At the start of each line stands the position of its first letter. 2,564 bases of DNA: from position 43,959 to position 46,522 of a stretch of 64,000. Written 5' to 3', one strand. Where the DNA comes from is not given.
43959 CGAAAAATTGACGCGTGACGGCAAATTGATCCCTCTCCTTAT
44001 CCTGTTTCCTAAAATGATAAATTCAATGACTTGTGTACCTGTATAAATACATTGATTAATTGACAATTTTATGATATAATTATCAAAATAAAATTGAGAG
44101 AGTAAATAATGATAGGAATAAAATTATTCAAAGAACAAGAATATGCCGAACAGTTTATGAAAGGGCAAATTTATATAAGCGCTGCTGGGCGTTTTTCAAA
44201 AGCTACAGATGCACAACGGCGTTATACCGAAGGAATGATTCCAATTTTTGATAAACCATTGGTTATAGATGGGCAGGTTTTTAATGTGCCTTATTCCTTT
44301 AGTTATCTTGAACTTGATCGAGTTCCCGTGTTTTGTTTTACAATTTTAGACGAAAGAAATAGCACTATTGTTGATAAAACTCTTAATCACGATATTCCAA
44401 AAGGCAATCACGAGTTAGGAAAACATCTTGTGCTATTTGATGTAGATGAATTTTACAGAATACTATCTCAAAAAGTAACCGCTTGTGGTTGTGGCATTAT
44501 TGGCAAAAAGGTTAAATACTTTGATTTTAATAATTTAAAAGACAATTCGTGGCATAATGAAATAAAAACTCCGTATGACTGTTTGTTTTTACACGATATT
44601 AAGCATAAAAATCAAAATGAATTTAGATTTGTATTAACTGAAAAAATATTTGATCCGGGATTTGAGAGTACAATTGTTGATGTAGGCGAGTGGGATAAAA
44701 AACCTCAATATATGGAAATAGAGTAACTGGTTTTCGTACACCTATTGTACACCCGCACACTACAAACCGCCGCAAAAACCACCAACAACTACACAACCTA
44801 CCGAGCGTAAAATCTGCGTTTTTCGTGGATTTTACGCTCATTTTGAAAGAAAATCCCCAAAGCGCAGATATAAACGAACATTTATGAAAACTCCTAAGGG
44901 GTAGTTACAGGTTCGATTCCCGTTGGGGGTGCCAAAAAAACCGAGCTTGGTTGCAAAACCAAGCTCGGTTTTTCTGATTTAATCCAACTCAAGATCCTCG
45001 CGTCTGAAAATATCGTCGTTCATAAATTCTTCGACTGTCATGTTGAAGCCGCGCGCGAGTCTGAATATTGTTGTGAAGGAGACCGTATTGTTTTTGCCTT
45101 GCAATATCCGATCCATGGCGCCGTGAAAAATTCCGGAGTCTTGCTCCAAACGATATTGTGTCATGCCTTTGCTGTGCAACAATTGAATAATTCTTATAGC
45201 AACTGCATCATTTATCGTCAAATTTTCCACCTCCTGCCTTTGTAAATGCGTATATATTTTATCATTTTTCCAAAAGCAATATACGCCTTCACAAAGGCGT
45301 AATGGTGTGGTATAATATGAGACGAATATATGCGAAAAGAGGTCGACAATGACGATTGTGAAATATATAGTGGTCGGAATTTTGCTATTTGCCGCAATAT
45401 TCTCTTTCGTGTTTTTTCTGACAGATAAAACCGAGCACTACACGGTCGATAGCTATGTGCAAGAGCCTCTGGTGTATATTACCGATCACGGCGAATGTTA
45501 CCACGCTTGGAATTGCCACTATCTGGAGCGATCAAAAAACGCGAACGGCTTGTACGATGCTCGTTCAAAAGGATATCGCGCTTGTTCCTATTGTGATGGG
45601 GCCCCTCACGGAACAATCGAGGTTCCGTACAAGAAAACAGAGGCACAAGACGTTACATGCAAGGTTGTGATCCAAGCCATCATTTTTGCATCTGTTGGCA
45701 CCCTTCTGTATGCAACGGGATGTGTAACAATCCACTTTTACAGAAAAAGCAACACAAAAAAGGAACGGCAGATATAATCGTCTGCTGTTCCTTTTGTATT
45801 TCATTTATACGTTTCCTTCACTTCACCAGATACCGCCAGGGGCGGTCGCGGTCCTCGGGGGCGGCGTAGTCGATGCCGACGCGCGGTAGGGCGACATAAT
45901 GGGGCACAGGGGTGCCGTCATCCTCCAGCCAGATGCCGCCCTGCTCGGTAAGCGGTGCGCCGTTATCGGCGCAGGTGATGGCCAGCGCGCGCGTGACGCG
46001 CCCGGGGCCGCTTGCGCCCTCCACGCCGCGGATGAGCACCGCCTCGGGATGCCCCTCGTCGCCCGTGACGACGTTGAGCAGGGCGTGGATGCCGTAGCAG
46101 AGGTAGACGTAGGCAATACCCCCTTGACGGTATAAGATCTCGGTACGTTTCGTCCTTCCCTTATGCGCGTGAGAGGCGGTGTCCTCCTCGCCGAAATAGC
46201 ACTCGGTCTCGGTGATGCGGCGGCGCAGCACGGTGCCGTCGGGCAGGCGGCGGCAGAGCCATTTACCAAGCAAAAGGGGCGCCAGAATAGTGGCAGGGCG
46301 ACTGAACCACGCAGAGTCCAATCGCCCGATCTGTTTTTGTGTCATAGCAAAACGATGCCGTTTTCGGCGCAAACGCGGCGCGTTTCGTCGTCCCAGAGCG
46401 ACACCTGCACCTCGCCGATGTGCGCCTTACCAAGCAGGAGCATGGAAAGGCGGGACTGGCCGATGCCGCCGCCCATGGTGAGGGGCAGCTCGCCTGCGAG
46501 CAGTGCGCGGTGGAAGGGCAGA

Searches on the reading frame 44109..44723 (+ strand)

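Call 10: search_protein_families(library=pfam, proteins=[window:44109-44723:+], max_evalue=0.1)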
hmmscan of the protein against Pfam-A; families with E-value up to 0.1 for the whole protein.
window:44109-44723:+ (205 aa): 1 family
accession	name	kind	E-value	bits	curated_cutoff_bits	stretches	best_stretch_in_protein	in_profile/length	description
PF11844.13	DUF3364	-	0.063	14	27.4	0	5-17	13-25/56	Domain of unknown function (DUF3364)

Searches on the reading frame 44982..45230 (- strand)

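Call 10: search_protein_families(library=pfam, proteins=[window:44982-45230:-], max_evalue=0.1)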
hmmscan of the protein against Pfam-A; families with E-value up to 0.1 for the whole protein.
window:44982-45230:- (83 aa): 3 families
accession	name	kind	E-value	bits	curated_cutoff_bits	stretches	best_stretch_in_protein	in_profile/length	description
PF13443.12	HTH_26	-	1.4e-09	38.5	22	1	13-71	1-59/63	Cro/C1-type HTH DNA-binding domain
PF13560.12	HTH_31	-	0.011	16.4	27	1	20-68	12-60/64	Helix-turn-helix domain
PF01381.28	HTH_3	-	0.064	13.7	23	0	20-69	7-55/55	Helix-turn-helix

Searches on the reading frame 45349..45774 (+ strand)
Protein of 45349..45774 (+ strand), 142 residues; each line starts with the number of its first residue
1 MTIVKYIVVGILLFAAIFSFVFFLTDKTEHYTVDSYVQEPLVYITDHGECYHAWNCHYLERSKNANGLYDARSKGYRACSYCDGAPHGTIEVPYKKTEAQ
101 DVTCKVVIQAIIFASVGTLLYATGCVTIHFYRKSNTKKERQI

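Call 10: search_protein_families(library=pfam, proteins=[window:45349-45774:+], max_evalue=0.1)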
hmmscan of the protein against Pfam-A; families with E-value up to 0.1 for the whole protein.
window:45349-45774:+ (142 aa): 1 family
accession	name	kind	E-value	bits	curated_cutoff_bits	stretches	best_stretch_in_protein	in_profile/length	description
PF20971.2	MASE12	-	0.059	13.9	27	0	3-38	72-107/165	MASE12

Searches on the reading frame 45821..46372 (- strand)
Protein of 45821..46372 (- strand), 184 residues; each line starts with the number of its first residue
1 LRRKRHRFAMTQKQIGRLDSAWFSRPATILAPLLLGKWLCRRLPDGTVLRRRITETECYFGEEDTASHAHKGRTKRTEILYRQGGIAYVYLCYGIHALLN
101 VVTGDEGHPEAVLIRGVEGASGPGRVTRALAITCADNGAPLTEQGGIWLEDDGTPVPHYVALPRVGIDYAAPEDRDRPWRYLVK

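Call 10: search_protein_families(library=pfam, proteins=[window:45821-46372:-], max_evalue=0.1)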
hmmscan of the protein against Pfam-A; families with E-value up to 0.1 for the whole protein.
window:45821-46372:- (184 aa): 1 family
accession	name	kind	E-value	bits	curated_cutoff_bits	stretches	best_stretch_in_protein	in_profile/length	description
PF02245.21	Pur_DNA_glyco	-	3.7e-48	163.7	27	2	22-118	2-95/181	Methylpurine-DNA glycosylase (MPG)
